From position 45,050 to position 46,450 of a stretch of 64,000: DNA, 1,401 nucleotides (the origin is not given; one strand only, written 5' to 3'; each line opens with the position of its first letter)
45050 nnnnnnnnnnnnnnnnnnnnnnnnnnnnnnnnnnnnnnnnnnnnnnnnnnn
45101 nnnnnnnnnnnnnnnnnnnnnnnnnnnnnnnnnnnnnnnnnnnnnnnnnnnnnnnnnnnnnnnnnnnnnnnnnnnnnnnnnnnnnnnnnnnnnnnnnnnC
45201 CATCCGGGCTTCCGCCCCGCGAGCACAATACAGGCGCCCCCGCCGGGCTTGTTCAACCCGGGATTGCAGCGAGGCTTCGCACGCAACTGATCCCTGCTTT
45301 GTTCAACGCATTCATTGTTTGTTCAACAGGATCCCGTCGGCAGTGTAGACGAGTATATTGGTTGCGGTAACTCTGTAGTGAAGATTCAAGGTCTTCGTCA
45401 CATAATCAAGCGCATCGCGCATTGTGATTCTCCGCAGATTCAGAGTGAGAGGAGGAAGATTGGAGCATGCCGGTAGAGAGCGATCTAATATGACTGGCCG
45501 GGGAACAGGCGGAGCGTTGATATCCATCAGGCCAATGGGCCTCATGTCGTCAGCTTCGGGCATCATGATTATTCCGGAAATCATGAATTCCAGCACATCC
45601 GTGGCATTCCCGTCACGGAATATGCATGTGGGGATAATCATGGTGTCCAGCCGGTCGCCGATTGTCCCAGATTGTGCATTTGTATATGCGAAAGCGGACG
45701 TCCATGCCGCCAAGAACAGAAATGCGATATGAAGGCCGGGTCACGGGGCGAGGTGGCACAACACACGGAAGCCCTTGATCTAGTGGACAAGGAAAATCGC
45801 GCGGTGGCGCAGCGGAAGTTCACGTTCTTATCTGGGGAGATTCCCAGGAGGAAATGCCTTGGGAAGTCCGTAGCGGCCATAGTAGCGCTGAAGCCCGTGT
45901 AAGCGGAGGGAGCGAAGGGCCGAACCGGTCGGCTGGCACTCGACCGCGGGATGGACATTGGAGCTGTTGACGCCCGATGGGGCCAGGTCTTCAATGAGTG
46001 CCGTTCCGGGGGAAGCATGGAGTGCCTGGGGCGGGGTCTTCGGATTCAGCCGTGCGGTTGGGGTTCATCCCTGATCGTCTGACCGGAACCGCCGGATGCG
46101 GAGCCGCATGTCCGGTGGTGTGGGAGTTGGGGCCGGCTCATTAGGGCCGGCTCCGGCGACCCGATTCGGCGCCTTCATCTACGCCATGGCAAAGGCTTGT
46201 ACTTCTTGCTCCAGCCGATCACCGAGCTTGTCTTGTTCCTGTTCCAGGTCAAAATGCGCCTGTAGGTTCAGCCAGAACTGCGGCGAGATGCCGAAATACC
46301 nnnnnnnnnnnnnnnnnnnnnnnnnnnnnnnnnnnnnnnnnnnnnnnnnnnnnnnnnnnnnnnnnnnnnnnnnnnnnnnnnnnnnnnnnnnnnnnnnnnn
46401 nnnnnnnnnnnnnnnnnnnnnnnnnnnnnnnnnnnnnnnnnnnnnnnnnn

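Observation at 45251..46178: Second, ORF-less intron remnant fused to a host-type gene fragment at the distal end of the array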

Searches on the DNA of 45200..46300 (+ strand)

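Call 5: search_rna_families(source=window, start=45200, end=46300, threshold=evalue, max_evalue=10, show_alignments=5)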
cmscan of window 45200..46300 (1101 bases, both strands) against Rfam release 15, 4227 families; matches with E-value up to 10: 6.
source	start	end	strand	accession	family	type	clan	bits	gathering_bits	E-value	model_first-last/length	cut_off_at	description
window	45668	45826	+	RF02001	group-II-D1D4-3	Intron;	CL00102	44.1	32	2.1e-07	1-170/170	no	Group II catalytic intron D1-D4-3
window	46087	46165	+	RF00029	Intron_gpII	Intron;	-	38.8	40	7.6e-06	1-77/77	no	Group II catalytic intron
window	45828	45920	+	RF01998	group-II-D1D4-1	Intron;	CL00102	29.6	35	0.0035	1-84/84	no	Group II catalytic intron D1-D4-1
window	46101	46161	+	RF01811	PtaRNA1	Gene; antitoxin;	-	17.2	47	1.7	1-72/72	no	Plasmid transferred anti-sense RNA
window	45290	45406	+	RF02728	HrrF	Gene; sRNA;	-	15.8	77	8.1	1-116/116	no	Haemophilus regulatory RNA responsive to iron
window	45864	45957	+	RF01383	GRIK4_3p_UTR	Gene;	-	14.3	38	8.8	1-94/94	no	GRIK4 3 prime UTR element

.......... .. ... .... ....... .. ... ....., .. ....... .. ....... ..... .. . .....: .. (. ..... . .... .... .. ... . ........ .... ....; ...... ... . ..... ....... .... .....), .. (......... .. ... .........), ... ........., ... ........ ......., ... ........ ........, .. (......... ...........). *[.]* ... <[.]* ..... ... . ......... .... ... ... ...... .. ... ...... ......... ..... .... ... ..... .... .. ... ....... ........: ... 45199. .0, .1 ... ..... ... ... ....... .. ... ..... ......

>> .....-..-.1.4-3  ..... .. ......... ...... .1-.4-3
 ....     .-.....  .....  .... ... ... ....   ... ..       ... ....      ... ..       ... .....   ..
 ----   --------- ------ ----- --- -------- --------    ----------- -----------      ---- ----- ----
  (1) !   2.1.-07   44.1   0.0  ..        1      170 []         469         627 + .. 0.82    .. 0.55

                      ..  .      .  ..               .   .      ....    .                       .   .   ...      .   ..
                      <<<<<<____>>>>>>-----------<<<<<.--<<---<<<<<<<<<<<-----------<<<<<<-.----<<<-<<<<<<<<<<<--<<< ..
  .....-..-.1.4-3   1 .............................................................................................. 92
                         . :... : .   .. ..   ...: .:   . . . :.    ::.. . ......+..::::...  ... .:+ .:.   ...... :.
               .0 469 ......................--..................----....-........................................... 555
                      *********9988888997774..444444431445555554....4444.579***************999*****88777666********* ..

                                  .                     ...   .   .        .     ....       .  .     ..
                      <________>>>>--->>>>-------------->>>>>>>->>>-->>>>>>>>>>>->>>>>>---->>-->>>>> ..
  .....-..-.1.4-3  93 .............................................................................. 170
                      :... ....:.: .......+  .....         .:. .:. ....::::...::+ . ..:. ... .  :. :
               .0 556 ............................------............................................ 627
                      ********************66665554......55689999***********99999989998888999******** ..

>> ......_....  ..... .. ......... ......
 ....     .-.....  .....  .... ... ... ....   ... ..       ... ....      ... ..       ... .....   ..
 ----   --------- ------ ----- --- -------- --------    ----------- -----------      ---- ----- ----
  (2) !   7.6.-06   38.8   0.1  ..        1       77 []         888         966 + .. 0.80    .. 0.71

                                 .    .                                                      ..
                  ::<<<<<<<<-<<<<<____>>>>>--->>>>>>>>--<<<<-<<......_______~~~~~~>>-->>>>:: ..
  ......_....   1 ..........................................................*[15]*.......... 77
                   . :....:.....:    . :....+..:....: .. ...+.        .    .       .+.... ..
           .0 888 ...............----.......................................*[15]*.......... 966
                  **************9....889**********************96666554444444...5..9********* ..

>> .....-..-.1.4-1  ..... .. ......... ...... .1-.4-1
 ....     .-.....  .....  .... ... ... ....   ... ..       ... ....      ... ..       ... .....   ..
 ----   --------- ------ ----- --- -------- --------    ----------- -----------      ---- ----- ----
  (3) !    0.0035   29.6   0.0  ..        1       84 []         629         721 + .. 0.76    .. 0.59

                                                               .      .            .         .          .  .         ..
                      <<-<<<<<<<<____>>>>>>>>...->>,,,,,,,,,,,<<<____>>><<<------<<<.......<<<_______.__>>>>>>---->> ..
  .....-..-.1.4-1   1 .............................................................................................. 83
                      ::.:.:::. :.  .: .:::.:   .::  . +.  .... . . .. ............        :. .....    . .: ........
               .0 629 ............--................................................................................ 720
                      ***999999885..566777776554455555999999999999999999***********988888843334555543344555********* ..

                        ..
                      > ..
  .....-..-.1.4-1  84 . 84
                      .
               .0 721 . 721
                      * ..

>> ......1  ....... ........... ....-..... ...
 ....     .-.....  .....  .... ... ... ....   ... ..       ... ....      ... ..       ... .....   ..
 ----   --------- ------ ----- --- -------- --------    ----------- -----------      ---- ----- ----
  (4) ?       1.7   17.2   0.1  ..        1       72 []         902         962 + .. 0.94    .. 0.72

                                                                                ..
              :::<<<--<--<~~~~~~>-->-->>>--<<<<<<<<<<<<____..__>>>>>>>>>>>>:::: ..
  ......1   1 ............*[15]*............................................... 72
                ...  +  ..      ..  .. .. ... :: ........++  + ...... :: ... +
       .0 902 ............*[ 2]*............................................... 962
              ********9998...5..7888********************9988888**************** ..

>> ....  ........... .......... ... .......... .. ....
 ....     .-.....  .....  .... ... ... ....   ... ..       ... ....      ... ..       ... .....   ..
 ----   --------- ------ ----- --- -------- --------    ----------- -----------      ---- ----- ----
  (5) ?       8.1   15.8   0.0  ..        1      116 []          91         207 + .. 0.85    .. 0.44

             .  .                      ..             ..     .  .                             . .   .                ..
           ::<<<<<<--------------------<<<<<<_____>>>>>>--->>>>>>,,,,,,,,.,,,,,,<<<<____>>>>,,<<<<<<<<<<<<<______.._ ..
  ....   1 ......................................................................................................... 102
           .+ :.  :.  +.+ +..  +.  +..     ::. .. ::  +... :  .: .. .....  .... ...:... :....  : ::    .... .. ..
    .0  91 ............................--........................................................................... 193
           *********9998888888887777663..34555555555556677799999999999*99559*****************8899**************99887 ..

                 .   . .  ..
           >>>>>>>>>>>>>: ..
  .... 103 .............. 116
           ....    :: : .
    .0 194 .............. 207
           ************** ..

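Call 68: search_rna_families(sources=[L213, L158, L203], threshold=evalue, max_evalue=0.001)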
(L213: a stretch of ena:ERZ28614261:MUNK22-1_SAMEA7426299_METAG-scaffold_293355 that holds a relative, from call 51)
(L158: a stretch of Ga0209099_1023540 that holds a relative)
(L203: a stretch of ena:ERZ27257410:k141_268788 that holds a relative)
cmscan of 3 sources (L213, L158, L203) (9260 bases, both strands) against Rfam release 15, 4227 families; matches with E-value up to 0.001: 9.
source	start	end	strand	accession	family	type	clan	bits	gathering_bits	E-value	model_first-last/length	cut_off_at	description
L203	2739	2904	+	RF02001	group-II-D1D4-3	Intron;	CL00102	120.3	32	5.6e-25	1-170/170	no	Group II catalytic intron D1-D4-3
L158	1155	1321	-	RF02001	group-II-D1D4-3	Intron;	CL00102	100.5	32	3.6e-20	1-170/170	no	Group II catalytic intron D1-D4-3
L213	200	365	+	RF02001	group-II-D1D4-3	Intron;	CL00102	88.4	32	3.1e-17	1-170/170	no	Group II catalytic intron D1-D4-3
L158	1061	1153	-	RF01998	group-II-D1D4-1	Intron;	CL00102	50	35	7.5e-07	1-84/84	no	Group II catalytic intron D1-D4-1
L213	367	459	+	RF01998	group-II-D1D4-1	Intron;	CL00102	48.8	35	1.4e-06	1-84/84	no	Group II catalytic intron D1-D4-1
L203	4368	4437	+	RF00029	Intron_gpII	Intron;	-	47.4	40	4.8e-07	1-77/77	no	Group II catalytic intron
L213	627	705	+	RF00029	Intron_gpII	Intron;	-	41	40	1.8e-05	1-77/77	no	Group II catalytic intron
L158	816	894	-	RF00029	Intron_gpII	Intron;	-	41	40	1.8e-05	1-77/77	no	Group II catalytic intron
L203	2928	3012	+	RF01998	group-II-D1D4-1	Intron;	CL00102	37.8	35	0.0004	1-84/84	no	Group II catalytic intron D1-D4-1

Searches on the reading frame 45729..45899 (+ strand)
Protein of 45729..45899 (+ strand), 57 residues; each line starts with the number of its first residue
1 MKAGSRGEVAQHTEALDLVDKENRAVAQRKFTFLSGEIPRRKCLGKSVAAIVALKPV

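Call 49: find_homologous_proteins(query=window:45729-45899:+, max_evalue=0.01)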
Query window:45729-45899:+ (57 aa): 3 proteins with E <= 0.01 among 4 candidates.
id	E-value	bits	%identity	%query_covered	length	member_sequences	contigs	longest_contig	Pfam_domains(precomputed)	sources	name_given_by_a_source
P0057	2.6e-28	113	100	100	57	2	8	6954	-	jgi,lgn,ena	-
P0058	4.5e-27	109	98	100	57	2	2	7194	-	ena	-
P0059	8.8e-5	40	58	84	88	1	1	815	-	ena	-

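Call 50: find_encoding_contigs(protein=P0058, flank=4000, max_places=4)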
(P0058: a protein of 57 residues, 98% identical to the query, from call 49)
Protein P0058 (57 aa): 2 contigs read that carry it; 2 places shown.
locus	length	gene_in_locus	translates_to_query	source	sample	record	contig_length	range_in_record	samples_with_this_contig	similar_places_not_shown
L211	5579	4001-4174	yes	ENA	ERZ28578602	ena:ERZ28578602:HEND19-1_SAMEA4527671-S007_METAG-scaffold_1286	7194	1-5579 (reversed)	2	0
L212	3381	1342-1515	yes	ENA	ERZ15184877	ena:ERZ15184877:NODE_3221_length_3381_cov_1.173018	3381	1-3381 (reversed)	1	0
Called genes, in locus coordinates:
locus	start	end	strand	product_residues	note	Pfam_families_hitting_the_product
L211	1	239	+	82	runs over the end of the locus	PF13366:PDDEXK_3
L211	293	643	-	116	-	PF02311:AraC_binding (weak), PF07883:Cupin_2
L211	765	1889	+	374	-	PF01612:DNA_pol_A_exo1, PF00570:HRDC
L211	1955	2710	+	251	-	PF04536:TPM_phosphatase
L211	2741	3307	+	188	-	PF04011:LemA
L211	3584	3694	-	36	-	-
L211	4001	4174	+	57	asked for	-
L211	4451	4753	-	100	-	PF01381:HTH_3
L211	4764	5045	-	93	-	PF05015:HigB-like_toxin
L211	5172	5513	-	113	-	-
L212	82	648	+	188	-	PF04011:LemA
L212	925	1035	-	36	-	-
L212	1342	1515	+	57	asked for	-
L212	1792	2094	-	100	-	PF01381:HTH_3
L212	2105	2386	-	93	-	PF05015:HigB-like_toxin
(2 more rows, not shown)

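Call 51: find_encoding_contigs(protein=P0059, flank=1000, max_places=3)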
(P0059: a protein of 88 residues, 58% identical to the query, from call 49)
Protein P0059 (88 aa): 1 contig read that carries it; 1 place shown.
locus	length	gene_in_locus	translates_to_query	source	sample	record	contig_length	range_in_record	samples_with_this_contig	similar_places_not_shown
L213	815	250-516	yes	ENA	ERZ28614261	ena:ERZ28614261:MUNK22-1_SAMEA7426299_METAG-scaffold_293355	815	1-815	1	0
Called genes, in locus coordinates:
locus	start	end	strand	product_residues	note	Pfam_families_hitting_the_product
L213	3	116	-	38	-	?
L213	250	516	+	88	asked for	-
